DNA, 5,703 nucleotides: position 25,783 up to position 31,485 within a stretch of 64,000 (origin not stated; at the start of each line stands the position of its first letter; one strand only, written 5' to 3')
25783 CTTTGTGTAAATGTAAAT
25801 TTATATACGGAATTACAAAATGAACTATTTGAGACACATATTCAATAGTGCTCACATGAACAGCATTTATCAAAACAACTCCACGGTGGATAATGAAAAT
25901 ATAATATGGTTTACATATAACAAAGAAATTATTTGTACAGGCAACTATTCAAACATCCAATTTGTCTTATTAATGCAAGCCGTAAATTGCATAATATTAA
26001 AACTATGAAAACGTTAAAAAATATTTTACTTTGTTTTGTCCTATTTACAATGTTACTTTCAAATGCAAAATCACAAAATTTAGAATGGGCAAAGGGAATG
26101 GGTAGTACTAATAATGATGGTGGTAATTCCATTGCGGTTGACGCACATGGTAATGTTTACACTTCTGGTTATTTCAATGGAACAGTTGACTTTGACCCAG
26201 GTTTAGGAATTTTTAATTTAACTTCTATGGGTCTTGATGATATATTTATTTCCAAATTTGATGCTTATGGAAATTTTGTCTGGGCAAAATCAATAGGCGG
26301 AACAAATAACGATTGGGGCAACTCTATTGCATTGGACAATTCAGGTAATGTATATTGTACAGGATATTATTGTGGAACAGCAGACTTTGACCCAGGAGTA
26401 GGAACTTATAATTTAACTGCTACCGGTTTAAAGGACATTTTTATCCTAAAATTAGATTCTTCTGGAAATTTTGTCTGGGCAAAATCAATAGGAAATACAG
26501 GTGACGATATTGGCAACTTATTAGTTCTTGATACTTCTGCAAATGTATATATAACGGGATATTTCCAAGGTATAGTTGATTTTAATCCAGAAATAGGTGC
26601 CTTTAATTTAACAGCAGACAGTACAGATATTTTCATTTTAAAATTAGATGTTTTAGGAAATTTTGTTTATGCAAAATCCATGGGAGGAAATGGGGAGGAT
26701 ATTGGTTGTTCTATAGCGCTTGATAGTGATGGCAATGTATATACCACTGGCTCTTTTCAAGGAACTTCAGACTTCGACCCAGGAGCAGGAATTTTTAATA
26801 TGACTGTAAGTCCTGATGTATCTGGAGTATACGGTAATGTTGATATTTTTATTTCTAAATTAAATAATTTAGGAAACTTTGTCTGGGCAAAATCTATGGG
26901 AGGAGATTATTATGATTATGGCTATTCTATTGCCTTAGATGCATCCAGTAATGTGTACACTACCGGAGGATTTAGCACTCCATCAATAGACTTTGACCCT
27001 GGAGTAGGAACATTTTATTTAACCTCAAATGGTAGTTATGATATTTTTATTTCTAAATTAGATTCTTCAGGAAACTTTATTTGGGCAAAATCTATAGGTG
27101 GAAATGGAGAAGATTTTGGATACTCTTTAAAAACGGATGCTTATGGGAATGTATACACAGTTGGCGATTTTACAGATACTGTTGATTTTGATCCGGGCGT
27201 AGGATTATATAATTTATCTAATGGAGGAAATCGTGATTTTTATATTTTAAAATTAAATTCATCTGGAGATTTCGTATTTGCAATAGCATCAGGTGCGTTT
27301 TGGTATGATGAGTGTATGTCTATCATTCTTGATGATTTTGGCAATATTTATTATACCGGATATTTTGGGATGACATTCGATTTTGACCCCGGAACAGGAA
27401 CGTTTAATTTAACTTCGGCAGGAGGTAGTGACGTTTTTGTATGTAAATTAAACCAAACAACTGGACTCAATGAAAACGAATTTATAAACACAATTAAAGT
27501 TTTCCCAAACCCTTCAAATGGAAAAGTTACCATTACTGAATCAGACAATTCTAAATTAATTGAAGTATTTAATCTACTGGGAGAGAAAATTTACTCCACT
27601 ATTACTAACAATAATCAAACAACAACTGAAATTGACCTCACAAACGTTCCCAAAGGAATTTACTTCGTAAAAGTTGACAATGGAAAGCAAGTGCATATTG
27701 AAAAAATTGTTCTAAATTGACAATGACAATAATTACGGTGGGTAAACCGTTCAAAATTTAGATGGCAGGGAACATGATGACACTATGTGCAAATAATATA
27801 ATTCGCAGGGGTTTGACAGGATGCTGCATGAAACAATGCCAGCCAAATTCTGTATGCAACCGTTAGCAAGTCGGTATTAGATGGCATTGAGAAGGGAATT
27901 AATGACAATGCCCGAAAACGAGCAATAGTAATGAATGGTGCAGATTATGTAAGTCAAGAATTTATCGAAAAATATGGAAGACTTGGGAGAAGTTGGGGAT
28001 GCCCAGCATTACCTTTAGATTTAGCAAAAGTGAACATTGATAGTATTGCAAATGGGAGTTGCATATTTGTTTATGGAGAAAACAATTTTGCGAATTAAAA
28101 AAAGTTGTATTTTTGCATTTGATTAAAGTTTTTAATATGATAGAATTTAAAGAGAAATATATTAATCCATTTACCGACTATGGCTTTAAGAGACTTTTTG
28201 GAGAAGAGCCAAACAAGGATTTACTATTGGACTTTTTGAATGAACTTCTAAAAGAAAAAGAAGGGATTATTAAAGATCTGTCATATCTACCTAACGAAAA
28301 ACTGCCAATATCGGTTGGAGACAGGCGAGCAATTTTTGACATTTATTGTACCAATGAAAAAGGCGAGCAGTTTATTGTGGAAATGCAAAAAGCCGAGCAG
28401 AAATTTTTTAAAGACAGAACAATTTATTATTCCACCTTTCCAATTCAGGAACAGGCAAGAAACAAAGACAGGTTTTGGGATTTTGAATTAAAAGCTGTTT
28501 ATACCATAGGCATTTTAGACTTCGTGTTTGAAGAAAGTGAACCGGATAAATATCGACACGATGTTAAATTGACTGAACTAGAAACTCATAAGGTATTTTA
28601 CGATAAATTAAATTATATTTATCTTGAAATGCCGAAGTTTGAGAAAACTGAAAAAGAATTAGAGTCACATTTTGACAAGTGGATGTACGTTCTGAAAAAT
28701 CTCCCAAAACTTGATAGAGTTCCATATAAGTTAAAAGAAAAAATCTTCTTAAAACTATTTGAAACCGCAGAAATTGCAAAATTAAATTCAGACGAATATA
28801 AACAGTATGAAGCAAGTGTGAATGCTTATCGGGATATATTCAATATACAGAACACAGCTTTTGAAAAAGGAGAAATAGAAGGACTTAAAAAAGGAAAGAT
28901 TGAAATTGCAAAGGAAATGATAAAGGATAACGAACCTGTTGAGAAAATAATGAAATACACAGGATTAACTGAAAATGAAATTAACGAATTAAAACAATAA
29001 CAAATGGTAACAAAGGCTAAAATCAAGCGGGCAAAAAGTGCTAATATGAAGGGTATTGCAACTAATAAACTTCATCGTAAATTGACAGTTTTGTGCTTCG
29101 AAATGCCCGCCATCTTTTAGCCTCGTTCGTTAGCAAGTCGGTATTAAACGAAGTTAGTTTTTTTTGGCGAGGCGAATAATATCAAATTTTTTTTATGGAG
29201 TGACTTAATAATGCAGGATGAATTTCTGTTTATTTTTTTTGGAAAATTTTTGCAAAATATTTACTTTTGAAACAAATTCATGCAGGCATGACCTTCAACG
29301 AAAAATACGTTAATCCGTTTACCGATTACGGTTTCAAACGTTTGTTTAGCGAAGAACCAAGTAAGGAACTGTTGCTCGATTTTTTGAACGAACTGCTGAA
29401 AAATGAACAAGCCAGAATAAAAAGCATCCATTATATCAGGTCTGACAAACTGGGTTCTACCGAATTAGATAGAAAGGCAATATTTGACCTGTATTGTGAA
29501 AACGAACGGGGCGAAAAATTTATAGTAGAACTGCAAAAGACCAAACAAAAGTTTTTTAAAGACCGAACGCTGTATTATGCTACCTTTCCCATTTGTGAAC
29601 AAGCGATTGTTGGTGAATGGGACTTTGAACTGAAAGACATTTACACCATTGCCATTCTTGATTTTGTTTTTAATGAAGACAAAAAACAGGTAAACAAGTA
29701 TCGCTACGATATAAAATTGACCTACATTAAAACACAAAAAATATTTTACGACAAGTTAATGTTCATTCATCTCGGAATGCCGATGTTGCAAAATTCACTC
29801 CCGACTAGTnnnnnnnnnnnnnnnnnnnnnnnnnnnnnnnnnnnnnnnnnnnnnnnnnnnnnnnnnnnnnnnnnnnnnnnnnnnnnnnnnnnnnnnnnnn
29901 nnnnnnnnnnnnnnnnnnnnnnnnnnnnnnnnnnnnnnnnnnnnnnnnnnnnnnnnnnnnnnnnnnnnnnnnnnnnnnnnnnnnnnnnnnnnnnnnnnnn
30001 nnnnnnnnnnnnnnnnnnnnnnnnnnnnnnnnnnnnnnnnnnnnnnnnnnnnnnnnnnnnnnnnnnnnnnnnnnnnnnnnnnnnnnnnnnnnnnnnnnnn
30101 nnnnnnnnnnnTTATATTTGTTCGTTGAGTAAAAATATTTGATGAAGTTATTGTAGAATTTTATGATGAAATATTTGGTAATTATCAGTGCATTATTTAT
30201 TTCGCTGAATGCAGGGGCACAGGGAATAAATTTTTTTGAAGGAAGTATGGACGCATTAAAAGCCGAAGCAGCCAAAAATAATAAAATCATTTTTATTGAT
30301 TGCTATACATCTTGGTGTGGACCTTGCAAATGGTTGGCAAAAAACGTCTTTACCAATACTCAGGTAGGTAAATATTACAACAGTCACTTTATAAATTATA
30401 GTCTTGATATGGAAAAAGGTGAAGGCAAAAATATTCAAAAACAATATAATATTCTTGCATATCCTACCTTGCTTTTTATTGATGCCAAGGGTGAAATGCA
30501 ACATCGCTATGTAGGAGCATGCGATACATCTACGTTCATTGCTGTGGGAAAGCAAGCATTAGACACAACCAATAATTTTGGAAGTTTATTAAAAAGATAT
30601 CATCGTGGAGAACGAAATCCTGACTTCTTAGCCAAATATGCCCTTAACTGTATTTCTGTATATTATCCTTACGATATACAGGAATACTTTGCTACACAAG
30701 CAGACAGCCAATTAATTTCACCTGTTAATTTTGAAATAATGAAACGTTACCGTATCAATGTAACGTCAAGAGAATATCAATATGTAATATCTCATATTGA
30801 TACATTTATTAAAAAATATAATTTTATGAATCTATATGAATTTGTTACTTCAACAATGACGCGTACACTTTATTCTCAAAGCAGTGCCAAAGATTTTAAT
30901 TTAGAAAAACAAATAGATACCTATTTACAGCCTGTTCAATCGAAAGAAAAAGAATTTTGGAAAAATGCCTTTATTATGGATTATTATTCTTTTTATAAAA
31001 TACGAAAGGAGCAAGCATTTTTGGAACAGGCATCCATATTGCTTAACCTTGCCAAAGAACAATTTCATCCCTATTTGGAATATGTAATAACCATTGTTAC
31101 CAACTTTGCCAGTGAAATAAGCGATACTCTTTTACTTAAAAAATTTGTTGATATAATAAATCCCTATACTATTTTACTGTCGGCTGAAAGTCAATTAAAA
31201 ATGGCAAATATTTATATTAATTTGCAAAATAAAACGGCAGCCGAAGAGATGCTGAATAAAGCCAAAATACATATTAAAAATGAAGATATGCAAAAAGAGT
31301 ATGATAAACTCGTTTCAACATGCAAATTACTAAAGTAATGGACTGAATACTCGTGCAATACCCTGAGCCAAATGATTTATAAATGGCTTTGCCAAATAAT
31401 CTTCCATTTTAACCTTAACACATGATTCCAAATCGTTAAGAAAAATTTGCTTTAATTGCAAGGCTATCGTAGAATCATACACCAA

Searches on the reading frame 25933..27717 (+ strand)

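Call 90: search_protein_families(library=pfam, proteins=[window:25933-27717:+], max_evalue=0.00001)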
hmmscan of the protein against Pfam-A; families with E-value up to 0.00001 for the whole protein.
window:25933-27717:+ (595 aa): 2 families
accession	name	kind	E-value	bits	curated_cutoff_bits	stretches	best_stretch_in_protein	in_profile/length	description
PF06739.17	SBBP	-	7e-23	80.7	20.5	1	116-145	1-31/38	Beta-propeller repeat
PF18962.6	Por_Secre_tail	-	7.3e-17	61.9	27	1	523-593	1-74/75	Secretion system C-terminal sorting domain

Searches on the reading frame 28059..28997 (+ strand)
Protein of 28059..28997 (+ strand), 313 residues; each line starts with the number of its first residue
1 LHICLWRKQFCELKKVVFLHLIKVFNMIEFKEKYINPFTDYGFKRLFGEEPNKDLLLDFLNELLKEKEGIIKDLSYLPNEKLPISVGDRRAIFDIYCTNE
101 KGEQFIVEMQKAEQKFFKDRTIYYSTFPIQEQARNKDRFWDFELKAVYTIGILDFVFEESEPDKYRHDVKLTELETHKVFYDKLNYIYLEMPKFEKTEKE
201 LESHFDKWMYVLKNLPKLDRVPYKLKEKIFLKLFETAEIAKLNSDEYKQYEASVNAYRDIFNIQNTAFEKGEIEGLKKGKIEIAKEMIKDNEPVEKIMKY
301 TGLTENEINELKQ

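Call 105: search_protein_families(library=pfam, proteins=[window:28059-28997:+], max_evalue=0.001)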
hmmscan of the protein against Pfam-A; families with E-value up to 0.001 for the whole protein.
window:28059-28997:+ (313 aa): 1 family
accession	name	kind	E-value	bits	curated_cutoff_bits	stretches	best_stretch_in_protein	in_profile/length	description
PF12784.13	PDDEXK_2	-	1.4e-74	251.1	27.4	1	37-262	1-224/229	PD-(D/E)XK nuclease family transposase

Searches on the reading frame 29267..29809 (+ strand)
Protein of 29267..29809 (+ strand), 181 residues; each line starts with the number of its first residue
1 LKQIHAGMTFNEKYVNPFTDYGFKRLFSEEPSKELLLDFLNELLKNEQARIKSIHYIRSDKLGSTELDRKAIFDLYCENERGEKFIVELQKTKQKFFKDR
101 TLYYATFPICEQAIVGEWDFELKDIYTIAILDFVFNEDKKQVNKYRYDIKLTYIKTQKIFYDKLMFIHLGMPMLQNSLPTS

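Call 105: search_protein_families(library=pfam, proteins=[window:29267-29809:+], max_evalue=0.001)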
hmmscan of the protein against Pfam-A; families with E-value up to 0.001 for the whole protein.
window:29267-29809:+ (181 aa): 1 family
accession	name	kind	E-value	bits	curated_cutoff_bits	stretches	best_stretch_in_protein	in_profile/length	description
PF12784.13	PDDEXK_2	-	2.7e-48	165.1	27.4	1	17-175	1-156/229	PD-(D/E)XK nuclease family transposase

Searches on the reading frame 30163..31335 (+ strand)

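Call 105: search_protein_families(library=pfam, proteins=[window:30163-31335:+], max_evalue=0.001)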
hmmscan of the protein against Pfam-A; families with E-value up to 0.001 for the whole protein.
window:30163-31335:+ (391 aa): 4 families
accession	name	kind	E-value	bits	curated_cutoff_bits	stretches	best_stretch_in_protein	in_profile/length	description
PF13098.12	Thioredoxin_2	-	3.6e-12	47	27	1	36-127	1-102/104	Thioredoxin-like domain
PF13899.12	Thioredoxin_7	-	1.1e-11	45.1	27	1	29-108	6-83/83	Thioredoxin-like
PF00085.26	Thioredoxin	-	7.7e-11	42.4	23.5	1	33-126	11-98/103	Thioredoxin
PF03190.21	Thioredox_DsbH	-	2.8e-07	31.1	27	1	22-85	20-82/163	Protein of unknown function, DUF255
